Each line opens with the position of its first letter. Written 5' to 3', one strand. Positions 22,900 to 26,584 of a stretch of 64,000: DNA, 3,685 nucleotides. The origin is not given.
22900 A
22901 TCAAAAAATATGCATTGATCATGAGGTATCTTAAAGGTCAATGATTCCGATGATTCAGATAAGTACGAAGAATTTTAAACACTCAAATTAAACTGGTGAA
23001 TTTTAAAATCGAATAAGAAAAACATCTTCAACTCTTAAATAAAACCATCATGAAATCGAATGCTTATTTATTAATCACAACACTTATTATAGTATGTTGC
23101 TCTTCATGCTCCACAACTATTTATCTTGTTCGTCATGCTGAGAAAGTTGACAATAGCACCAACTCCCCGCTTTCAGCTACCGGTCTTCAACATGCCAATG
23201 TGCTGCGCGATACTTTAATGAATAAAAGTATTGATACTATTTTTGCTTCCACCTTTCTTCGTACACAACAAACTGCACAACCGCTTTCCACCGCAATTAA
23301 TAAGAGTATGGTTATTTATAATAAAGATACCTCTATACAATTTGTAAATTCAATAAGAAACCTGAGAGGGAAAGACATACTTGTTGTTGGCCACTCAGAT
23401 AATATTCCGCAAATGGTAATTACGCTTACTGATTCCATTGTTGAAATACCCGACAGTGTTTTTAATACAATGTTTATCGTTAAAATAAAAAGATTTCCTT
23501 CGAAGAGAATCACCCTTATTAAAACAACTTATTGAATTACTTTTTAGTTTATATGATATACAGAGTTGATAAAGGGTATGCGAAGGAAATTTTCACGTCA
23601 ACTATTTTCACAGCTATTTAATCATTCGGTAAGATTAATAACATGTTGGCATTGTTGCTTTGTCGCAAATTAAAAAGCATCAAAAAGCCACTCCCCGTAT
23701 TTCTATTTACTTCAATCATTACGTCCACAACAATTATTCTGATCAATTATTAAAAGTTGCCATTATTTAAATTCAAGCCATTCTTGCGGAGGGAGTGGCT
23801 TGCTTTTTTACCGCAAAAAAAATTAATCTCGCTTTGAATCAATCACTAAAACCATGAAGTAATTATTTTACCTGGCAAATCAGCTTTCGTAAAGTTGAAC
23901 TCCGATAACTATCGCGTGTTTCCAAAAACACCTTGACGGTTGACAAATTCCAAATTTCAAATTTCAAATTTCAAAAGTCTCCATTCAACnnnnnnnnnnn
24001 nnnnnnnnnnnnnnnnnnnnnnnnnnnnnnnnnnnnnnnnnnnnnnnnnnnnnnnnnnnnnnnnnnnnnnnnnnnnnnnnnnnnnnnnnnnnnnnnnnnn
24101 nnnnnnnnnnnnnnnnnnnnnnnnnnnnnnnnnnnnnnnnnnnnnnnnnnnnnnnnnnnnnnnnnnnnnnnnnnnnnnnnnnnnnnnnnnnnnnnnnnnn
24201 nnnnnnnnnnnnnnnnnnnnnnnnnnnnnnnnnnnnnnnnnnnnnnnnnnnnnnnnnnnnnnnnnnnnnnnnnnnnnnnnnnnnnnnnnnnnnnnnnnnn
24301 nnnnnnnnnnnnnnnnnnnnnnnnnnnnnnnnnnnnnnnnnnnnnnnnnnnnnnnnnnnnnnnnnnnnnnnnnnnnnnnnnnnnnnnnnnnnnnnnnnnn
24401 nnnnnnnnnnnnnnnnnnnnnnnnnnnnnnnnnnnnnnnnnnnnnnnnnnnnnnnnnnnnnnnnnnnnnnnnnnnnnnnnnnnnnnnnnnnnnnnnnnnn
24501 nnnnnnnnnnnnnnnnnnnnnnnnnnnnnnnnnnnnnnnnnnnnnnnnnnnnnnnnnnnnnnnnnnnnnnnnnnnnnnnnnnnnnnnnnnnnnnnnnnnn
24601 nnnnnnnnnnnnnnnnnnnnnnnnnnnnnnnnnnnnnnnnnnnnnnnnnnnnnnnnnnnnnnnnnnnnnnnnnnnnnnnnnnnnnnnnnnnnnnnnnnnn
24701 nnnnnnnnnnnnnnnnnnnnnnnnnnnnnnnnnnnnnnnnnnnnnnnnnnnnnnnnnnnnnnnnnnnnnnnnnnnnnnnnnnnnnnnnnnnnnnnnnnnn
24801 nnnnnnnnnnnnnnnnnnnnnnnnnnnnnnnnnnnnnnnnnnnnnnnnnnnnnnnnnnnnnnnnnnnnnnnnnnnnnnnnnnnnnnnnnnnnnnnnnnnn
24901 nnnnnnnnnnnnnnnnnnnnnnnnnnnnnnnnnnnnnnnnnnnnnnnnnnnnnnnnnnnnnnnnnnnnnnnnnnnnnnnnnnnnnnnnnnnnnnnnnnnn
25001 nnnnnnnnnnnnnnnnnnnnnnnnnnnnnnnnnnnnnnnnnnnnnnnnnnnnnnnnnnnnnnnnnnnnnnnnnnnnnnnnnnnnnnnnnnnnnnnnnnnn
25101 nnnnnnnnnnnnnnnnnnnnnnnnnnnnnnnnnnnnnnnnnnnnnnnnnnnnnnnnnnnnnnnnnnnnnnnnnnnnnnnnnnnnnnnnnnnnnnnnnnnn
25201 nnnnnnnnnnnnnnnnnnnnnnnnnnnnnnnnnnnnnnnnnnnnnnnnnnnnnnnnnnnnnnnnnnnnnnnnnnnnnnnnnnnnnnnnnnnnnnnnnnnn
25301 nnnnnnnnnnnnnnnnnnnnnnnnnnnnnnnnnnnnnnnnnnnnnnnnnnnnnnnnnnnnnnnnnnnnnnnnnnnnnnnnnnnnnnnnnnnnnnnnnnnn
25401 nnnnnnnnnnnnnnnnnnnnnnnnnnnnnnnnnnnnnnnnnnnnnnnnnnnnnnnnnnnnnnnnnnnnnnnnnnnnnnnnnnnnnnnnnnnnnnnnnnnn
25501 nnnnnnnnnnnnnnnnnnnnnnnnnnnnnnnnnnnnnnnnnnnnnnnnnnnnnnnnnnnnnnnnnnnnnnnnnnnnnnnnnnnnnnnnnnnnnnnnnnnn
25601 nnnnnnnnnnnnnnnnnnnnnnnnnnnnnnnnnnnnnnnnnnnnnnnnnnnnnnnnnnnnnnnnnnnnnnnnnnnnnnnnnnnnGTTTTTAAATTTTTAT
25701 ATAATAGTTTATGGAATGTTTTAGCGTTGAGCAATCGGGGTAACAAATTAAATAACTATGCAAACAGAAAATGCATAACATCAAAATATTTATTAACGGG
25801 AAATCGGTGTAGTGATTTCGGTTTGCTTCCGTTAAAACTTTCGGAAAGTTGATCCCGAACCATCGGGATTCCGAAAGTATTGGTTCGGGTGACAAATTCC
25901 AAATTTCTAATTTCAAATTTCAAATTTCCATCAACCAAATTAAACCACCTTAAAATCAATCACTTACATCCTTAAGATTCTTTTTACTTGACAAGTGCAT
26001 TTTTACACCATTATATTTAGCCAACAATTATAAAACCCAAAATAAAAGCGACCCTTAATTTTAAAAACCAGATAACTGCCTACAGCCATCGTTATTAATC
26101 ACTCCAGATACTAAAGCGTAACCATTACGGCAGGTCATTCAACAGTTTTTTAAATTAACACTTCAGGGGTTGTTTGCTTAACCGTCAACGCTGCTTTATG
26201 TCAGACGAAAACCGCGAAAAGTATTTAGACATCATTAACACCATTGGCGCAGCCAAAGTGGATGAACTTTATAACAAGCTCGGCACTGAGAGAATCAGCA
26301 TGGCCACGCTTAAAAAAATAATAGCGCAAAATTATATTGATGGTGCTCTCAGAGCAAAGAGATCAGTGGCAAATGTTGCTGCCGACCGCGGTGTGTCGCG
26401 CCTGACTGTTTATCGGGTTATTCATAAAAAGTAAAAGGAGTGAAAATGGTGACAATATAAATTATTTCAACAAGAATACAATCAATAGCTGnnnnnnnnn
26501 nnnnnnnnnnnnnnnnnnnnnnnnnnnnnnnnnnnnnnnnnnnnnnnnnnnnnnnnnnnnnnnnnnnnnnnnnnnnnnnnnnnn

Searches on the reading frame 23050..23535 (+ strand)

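Call 37: search_protein_families(library=pfam, proteins=[window:23050-23535:+], max_evalue=0.0001)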
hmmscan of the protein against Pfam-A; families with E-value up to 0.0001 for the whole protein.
window:23050-23535:+ (161 aa): 1 family
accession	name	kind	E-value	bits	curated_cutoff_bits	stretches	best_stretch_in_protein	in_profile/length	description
PF00300.27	His_Phos_1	-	1.3e-12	48.2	21.7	1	24-87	1-71/194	Histidine phosphatase superfamily (branch 1)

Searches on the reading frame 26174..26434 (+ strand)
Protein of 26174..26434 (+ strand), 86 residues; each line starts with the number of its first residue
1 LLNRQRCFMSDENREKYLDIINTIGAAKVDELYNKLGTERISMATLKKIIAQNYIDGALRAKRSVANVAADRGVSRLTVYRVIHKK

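Call 14: search_protein_families(library=pfam, proteins=[window:26174-26434:+], max_evalue=0.01)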
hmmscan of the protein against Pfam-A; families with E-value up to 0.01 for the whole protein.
window:26174-26434:+ (86 aa): 3 families
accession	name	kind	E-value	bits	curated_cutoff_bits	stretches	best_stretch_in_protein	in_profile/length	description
PF13309.12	HTH_22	-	1.7e-05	25.2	29.6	1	29-83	6-62/63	HTH domain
PF02796.21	HTH_7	-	0.0028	18.2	23.8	0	60-85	19-44/45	Helix-turn-helix domain of resolvase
PF00356.27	LacI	-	0.0061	16.8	27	0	67-86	4-23/46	Bacterial regulatory proteins, lacI family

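Call 65: search_protein_families(library=ncbifam, proteins=[window:26174-26434:+], max_evalue=0.01)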
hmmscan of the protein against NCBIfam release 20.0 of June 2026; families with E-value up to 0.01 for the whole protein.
window:26174-26434:+ (86 aa): 0 families
